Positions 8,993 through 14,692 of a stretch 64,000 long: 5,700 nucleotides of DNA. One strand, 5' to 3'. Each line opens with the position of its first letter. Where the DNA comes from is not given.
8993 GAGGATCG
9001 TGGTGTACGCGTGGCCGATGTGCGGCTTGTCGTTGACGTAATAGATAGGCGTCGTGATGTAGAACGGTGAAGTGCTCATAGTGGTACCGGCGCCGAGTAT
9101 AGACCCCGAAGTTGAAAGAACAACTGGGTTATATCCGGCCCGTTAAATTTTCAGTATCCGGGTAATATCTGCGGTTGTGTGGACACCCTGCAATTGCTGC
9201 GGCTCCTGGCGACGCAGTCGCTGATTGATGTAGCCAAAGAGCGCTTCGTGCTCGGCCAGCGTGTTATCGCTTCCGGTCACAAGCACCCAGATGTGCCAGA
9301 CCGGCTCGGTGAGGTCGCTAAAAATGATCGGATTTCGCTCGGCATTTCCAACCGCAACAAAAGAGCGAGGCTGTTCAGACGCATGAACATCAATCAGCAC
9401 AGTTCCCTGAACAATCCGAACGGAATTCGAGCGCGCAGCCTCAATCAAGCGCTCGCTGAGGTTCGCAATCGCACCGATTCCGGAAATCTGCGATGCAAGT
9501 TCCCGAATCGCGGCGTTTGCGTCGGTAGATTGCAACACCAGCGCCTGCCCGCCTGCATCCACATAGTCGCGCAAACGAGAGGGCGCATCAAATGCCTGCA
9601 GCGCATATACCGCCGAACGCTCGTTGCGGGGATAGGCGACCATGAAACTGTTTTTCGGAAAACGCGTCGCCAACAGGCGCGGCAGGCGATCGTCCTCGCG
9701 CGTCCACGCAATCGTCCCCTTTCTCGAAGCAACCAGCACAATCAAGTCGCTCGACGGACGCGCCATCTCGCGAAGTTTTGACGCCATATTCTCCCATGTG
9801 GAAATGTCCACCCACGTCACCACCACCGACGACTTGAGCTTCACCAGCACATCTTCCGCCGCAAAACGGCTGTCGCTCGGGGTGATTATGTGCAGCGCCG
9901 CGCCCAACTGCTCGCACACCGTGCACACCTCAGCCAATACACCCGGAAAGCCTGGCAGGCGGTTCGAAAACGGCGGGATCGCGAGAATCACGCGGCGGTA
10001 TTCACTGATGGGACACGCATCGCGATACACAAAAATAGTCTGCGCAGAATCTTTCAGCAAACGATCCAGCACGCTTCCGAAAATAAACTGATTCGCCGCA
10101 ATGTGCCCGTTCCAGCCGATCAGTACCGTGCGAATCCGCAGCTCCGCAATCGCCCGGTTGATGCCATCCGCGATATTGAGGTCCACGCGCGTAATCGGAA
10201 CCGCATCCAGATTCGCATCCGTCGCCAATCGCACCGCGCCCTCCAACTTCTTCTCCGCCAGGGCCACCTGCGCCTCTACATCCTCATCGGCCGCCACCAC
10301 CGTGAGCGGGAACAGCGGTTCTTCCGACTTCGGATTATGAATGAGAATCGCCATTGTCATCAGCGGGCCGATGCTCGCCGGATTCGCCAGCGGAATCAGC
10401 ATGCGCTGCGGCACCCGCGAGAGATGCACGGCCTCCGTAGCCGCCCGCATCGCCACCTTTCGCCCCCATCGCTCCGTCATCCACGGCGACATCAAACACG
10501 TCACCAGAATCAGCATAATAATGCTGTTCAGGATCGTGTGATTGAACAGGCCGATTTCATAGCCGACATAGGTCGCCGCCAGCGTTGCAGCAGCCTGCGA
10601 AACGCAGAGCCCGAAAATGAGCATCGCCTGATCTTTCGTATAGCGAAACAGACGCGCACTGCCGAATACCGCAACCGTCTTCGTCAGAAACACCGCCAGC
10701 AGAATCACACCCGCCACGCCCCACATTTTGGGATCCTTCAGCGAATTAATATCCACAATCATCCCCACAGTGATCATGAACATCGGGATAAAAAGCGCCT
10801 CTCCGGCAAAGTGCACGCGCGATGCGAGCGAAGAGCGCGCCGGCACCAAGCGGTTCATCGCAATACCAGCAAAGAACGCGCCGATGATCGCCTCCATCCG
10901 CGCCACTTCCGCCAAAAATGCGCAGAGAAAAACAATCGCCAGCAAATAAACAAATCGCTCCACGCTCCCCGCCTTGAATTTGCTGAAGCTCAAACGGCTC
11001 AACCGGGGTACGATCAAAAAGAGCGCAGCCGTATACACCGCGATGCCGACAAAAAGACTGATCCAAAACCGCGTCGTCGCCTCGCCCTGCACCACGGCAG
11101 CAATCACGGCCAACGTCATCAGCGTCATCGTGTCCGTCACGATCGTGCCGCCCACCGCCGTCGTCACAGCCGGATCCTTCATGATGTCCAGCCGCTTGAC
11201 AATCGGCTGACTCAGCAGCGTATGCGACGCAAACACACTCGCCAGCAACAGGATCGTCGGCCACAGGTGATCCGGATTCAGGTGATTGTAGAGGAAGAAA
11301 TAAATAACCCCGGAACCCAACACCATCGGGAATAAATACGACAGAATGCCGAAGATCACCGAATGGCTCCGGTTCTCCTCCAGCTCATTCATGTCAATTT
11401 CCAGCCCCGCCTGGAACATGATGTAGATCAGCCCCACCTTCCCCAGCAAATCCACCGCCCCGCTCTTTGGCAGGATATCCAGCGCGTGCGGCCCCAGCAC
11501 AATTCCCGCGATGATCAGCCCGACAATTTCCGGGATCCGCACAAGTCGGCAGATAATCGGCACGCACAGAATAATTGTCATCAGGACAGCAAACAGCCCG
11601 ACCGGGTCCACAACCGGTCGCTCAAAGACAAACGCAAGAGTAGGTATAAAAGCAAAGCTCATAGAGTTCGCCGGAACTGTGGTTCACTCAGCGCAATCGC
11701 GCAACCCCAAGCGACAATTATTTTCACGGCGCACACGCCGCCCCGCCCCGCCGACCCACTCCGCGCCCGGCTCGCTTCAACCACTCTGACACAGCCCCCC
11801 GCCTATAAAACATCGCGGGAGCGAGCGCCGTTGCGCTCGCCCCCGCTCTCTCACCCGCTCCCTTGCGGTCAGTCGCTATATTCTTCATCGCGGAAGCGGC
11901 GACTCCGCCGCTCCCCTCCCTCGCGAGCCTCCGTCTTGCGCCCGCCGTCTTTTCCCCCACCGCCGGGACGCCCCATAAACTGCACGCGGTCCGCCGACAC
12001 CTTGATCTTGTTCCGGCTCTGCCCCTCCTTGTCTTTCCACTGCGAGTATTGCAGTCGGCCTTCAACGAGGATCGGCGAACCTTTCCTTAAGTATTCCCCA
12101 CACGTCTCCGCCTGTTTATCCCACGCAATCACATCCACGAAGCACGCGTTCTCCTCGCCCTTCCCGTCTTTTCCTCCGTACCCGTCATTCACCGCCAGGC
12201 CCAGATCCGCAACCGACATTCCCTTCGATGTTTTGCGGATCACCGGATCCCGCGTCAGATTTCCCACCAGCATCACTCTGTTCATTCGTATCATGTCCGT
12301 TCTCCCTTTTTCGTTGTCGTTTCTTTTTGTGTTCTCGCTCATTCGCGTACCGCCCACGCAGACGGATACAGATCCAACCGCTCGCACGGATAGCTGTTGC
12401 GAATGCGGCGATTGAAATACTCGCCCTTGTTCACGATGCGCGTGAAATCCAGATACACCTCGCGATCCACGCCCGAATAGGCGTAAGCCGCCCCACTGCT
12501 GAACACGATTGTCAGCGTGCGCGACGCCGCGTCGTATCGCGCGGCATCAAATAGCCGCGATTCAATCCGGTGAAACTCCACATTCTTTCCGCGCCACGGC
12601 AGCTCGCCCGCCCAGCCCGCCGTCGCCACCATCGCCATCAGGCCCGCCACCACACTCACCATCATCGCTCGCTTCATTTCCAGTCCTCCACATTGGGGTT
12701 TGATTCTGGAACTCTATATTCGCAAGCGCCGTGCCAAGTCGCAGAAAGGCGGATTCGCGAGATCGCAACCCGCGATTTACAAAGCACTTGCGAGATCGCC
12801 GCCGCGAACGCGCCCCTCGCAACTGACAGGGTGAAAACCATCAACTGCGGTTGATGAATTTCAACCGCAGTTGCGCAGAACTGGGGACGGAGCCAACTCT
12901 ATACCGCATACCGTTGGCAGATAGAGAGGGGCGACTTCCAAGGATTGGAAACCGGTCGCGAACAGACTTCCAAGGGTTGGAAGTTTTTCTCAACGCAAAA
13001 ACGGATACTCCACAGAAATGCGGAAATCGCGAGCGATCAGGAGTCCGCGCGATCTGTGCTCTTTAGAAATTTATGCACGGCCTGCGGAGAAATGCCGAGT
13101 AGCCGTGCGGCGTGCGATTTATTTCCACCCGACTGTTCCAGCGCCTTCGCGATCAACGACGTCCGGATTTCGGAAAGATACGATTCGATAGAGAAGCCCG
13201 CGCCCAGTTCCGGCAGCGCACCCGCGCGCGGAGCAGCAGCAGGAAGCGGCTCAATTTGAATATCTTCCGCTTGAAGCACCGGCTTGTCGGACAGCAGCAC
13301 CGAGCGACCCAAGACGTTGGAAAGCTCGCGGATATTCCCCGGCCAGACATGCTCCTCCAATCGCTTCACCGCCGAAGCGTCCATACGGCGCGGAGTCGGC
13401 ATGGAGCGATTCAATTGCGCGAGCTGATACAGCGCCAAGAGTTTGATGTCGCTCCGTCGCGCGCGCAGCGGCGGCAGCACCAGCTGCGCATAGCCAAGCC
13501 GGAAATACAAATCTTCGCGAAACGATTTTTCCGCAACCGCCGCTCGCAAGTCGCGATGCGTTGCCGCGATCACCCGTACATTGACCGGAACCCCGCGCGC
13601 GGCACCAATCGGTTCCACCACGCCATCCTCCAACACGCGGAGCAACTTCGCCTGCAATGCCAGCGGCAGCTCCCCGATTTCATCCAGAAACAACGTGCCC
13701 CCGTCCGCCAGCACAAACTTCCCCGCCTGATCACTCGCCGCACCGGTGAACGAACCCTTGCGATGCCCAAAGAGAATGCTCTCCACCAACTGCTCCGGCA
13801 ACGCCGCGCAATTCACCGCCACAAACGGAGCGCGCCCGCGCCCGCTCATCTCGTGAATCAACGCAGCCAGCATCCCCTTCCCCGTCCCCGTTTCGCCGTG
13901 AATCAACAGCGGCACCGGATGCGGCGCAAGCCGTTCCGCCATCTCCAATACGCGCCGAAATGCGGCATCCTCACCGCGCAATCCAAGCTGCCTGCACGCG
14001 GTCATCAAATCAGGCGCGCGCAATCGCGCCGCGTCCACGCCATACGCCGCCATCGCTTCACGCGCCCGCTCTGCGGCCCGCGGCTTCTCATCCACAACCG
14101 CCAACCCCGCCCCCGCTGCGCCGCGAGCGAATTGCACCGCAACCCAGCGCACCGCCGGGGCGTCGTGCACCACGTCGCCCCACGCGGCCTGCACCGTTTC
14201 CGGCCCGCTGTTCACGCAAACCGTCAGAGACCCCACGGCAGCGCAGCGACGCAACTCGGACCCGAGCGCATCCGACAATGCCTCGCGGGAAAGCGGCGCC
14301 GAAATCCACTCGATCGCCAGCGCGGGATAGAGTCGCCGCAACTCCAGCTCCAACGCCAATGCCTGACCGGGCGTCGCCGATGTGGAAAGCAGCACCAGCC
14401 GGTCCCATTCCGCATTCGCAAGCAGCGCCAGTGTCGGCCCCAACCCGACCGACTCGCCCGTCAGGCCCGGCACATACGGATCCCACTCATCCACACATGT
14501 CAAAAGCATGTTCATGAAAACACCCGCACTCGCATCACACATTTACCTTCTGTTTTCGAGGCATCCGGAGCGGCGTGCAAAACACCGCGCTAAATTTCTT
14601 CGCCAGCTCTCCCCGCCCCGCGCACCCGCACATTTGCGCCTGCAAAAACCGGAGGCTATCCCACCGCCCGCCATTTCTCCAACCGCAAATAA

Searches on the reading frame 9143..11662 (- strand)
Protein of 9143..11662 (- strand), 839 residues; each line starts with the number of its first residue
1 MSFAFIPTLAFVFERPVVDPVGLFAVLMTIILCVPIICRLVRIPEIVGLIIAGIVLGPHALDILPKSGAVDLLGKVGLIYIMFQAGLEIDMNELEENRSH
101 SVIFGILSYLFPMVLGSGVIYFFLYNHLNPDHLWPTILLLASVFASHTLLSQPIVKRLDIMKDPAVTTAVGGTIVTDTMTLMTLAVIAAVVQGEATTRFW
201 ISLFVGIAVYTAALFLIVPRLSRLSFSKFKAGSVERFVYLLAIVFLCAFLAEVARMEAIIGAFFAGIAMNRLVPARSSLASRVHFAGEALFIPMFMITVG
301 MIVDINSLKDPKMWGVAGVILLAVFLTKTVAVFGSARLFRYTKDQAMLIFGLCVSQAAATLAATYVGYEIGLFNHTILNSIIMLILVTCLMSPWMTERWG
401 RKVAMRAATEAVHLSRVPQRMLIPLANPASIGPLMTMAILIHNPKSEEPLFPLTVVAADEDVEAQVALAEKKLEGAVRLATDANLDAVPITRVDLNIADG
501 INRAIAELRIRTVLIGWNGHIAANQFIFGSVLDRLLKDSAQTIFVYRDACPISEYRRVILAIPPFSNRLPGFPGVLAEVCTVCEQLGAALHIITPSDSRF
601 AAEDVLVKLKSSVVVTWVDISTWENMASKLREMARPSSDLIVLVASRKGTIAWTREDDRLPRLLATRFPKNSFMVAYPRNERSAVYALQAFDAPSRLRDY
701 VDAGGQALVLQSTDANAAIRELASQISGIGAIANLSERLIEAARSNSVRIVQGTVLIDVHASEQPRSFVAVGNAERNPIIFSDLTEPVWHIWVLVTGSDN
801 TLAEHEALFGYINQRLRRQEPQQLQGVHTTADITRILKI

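Call 8: search_protein_families(library=pfam, proteins=[window:9143-11662:-], max_evalue=0.00001)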
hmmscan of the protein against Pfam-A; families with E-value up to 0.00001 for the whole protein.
window:9143-11662:- (839 aa): 2 families
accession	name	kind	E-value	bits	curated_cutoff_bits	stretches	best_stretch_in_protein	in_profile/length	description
PF00999.27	Na_H_Exchanger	-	1.4e-55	189.2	26.2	1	30-395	3-373/375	Sodium/hydrogen exchanger, transmembrane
PF00582.32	Usp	-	7.5e-07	30.2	24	1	459-546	53-140/141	Universal stress protein family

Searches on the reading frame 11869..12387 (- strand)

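Call 71: search_protein_families(library=pfam, proteins=[window:11869-12387:-], max_evalue=0.01)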
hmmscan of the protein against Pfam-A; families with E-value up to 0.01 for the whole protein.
window:11869-12387:- (172 aa): 1 family
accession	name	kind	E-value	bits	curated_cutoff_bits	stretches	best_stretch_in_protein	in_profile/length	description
PF00436.31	SSB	-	2.7e-33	114.6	26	1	35-138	1-104/104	Single-strand binding protein family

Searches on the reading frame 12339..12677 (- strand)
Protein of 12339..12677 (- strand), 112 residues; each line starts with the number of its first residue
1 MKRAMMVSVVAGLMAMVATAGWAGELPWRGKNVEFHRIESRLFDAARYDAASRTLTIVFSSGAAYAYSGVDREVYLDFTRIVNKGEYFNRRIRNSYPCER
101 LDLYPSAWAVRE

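Call 71: search_protein_families(library=pfam, proteins=[window:12339-12677:-], max_evalue=0.01)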
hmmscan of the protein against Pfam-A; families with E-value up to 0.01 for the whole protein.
window:12339-12677:- (112 aa): 1 family
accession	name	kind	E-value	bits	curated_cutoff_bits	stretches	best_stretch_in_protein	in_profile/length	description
PF13619.11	KTSC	-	5.2e-17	61.8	25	1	40-96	2-58/58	KTSC domain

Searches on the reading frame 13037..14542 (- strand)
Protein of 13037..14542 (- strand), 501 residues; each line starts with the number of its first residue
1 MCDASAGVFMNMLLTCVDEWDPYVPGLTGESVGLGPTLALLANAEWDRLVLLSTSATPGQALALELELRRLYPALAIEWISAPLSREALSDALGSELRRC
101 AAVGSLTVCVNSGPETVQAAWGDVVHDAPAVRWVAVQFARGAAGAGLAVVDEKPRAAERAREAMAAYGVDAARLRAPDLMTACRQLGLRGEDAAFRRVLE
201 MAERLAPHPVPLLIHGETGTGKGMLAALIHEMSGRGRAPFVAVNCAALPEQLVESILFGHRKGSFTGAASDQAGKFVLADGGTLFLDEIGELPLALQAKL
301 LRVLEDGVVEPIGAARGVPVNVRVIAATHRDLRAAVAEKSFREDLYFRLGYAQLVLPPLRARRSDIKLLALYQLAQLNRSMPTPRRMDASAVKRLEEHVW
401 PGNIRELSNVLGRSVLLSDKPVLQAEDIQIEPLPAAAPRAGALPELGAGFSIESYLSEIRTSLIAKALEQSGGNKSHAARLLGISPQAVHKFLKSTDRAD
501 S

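Call 3: search_protein_families(library=pfam, proteins=[window:13037-14542:-])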
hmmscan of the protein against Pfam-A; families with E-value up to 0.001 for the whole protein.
window:13037-14542:- (501 aa): 7 families
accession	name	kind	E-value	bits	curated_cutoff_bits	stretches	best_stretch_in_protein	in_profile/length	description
PF00158.32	Sigma54_activat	-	1.9e-65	220.1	20.2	1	189-353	2-166/168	Sigma-54 interaction domain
PF14532.12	Sigma54_activ_2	-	2.5e-17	63.8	25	1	202-359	14-138/138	Sigma-54 interaction domain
PF25601.1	AAA_lid_14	-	6.5e-17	61.6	27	1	360-430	1-72/87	AAA+ ATPase lid domain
PF02954.25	HTH_8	-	4.2e-09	36.4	22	1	462-490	8-36/42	Bacterial regulatory protein, Fis family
PF07728.20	AAA_5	-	9.3e-08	32.6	22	1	211-330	1-123/139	AAA domain (dynein-related subfamily)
PF00004.35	AAA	-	0.00012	23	21.2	1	212-330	1-110/131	ATPase family associated with various cellular activities (AAA)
PF01078.27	Mg_chelatase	-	0.00016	21.6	20.3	0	267-314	93-140/207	Magnesium chelatase, subunit ChlI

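Call 4: search_protein_families(library=ncbifam, proteins=[window:13037-14542:-])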
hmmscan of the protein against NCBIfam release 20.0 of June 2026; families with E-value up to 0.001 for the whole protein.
window:13037-14542:- (501 aa): 27 families (the best 25 are shown)
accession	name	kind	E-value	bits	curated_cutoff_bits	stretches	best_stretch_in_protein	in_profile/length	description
TIGR01817.1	nifA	equivalog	4.4e-92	309.5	528.85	1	184-431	194-441/534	nif-specific transcriptional activator NifA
NF038308.1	RNA_repair_RtcR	equivalog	7.6e-92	308.8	650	1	181-489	175-504/530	RNA repair transcriptional activator RtcR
NF003451.0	PRK05022.1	equivalog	4.7e-88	296.1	476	1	184-494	188-506/512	nitric oxide reductase transcriptional regulator NorR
TIGR02915.1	PEP_resp_reg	equivalog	1.5e-84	284.4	502.6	1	183-494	136-440/445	PEP-CTERM-box response regulator transcription factor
NF041552.1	TF_PrdR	equivalog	3.1e-83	280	795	1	190-491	271-571/577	sigma-54 dependent transcriptional regulator PrdR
NF050807.1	TransRegFlbDCaul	equivalog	7.6e-83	278.8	750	1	191-494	123-436/454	sigma-54-dependent transcriptional regulator FlbD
NF008469.0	PRK11361.1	equivalog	5.7e-80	269.2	714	1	204-489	161-447/461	acetoacetate metabolism transcriptional regulator AtoC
TIGR01818.1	ntrC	equivalog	3.8e-79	266.6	558.6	1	182-494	130-461/463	nitrogen regulation protein NR(I)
TIGR02329.1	propionate_PrpR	equivalog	6.1e-77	259.4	499.2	1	171-494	198-525/526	propionate catabolism operon regulatory protein PrpR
NF011695.0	PRK15115.1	equivalog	9.5e-77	258.6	763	1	194-494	143-434/445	two-component system response regulator GlrR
TIGR02974.1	phageshock_pspF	equivalog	1.8e-76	257.5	443.55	1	190-436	3-251/336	phage shock protein operon transcriptional activator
NF011953.0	PRK15424.1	equivalog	2.1e-71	241.1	703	1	179-497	212-535/538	propionate catabolism operon regulatory protein PrpR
NF008622.0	PRK11608.1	equivalog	1.3e-69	234.7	529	1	188-495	8-322/329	phage shock protein operon transcriptional activator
NF007689.0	PRK10365.1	equivalog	3.3e-68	230.5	760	1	181-487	134-433/441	sigma-54-dependent response regulator transcription factor ZraR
NF041906.1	V4R_TF_MobR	exception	4.7e-67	226.7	999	1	190-494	236-542/544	phenol degradation transcriptional regulator MobR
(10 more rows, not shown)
